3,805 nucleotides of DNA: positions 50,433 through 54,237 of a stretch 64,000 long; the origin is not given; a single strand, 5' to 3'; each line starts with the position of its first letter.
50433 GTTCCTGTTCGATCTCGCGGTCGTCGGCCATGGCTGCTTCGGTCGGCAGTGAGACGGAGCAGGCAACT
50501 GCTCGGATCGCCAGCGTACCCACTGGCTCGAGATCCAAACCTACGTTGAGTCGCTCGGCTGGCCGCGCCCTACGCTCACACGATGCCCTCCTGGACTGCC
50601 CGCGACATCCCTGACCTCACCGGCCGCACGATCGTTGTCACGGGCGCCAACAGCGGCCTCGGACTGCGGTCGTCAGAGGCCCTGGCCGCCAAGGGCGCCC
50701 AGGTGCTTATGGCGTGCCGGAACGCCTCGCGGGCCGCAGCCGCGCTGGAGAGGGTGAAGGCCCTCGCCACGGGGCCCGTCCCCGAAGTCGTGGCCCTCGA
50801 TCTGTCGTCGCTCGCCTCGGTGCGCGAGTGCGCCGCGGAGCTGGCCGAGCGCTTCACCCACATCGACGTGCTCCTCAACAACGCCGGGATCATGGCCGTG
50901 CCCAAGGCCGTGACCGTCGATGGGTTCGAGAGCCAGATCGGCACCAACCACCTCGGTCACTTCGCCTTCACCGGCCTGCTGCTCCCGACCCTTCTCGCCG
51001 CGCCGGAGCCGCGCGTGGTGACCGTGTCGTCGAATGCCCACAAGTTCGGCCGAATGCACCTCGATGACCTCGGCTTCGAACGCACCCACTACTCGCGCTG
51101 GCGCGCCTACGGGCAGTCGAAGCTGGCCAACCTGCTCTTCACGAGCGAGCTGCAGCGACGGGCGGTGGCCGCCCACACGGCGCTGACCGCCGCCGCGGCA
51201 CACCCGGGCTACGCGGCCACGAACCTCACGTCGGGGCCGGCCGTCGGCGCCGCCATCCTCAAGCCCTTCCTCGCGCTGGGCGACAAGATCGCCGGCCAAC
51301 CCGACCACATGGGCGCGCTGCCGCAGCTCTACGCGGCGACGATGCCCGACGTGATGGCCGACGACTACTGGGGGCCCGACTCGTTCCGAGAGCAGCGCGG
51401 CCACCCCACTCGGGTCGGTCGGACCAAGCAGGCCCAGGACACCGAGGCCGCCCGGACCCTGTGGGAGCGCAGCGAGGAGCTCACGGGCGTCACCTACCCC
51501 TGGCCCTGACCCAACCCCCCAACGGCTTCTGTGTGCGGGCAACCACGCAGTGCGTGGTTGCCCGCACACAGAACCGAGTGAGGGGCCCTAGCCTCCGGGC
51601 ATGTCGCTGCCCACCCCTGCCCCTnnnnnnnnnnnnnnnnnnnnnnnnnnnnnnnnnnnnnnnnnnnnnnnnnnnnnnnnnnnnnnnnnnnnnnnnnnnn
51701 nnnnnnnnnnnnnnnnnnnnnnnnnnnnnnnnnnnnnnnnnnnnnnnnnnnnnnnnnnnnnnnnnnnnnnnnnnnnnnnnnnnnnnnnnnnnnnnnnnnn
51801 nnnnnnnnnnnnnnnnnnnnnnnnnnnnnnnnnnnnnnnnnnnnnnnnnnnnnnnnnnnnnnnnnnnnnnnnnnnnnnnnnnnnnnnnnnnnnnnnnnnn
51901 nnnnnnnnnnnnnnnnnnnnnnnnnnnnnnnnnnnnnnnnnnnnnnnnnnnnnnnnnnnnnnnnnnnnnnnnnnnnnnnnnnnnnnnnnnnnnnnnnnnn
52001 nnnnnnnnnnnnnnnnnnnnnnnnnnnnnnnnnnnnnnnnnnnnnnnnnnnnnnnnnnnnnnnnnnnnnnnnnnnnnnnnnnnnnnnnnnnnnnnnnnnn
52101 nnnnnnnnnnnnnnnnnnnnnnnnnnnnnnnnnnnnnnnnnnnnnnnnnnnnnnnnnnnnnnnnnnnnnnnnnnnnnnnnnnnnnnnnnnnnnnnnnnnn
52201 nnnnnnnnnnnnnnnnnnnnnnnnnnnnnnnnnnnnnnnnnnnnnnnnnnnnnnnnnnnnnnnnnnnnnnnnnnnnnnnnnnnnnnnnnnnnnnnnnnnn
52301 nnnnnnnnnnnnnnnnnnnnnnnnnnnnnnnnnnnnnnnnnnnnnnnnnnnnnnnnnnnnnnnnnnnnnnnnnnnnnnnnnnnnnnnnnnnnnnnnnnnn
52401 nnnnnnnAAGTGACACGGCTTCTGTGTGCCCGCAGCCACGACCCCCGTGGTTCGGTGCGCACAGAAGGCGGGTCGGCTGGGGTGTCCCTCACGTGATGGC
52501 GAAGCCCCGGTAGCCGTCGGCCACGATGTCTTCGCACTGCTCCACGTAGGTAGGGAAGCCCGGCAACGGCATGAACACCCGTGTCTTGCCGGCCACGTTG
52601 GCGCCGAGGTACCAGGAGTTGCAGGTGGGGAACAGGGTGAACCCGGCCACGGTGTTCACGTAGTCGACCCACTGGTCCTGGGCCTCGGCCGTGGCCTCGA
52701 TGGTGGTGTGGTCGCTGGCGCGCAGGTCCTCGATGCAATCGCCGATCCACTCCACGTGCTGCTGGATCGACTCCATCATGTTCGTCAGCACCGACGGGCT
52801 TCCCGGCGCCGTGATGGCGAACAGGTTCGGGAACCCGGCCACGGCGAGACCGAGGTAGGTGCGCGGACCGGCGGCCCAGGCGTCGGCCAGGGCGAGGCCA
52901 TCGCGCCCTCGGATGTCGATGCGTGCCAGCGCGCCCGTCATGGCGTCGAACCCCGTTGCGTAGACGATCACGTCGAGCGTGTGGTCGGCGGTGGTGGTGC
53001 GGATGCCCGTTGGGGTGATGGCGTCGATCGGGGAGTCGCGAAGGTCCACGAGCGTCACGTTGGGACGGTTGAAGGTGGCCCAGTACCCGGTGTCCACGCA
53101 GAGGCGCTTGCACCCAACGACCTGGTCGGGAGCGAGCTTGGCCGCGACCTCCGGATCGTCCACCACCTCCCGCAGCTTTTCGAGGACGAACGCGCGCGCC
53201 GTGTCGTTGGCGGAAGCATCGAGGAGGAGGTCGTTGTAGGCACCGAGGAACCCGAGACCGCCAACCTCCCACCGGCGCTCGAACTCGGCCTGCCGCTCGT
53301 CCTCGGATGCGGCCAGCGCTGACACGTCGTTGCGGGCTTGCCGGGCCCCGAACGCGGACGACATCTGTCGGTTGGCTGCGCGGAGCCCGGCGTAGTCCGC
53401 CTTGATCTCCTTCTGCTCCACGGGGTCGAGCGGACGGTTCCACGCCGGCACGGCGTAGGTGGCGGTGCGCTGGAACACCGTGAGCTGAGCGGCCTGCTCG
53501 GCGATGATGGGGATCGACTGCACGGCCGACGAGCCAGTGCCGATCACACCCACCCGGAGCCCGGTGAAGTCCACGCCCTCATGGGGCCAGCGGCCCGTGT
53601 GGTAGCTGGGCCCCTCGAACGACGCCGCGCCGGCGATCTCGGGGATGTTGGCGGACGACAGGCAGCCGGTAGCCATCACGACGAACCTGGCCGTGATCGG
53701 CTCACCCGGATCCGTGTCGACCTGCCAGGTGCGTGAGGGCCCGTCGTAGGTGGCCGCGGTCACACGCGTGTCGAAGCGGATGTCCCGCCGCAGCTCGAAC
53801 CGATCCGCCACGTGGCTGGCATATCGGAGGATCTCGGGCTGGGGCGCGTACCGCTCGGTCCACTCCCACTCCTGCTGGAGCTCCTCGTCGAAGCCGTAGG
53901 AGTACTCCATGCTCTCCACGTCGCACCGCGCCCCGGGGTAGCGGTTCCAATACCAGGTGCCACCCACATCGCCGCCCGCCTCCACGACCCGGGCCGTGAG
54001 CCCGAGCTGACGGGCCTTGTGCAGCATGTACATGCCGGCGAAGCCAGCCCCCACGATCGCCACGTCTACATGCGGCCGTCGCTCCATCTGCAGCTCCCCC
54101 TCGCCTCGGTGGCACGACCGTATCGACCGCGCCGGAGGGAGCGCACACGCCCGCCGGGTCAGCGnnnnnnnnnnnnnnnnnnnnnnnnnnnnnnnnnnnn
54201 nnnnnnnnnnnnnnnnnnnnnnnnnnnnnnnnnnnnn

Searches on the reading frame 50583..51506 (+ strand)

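Call 60: search_protein_families(library=pfam, proteins=[window:50583-51506:+], max_evalue=0.00001)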
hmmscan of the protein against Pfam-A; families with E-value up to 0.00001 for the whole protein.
window:50583-51506:+ (308 aa): 3 families
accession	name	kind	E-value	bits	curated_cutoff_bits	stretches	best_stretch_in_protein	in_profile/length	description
PF00106.31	adh_short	-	8.4e-28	97.6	26.6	1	16-216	2-187/195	short chain dehydrogenase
PF13561.12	adh_short_C2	-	7.5e-15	55.6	27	1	21-154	1-134/236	Enoyl-(Acyl carrier protein) reductase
PF08659.16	KR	-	7.3e-07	29.7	22.6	1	16-105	2-93/180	KR domain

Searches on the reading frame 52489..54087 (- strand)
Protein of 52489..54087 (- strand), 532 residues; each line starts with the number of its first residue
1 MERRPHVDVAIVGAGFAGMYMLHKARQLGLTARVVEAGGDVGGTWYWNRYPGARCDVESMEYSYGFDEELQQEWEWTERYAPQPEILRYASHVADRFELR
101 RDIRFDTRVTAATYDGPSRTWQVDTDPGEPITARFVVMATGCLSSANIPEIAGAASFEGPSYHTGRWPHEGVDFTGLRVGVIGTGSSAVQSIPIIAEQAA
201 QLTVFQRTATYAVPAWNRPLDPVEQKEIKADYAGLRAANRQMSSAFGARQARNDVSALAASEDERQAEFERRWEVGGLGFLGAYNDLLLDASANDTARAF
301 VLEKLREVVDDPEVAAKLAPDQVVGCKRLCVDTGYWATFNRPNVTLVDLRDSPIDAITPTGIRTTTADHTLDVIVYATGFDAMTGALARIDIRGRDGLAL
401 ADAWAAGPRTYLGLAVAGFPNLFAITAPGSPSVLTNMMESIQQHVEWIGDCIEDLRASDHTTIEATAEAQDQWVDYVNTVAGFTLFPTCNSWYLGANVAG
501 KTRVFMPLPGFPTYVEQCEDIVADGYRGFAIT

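Call 60: search_protein_families(library=pfam, proteins=[window:52489-54087:-], max_evalue=0.00001)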
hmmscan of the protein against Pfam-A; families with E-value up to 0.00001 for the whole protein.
window:52489-54087:- (532 aa): 4 families
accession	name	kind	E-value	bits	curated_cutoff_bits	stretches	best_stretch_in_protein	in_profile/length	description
PF13738.12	Pyr_redox_3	-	2.1e-16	60.5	30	1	11-229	2-219/305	Pyridine nucleotide-disulphide oxidoreductase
PF07992.20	Pyr_redox_2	-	4.5e-11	43.1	26.1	1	8-231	2-196/291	Pyridine nucleotide-disulphide oxidoreductase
PF00743.25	FMO-like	-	3.6e-09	36.1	22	1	9-212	4-219/532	Flavin-binding monooxygenase-like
PF13450.12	NAD_binding_8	-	1.8e-08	35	21.9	1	11-57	1-47/68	NAD(P)-binding Rossmann-like domain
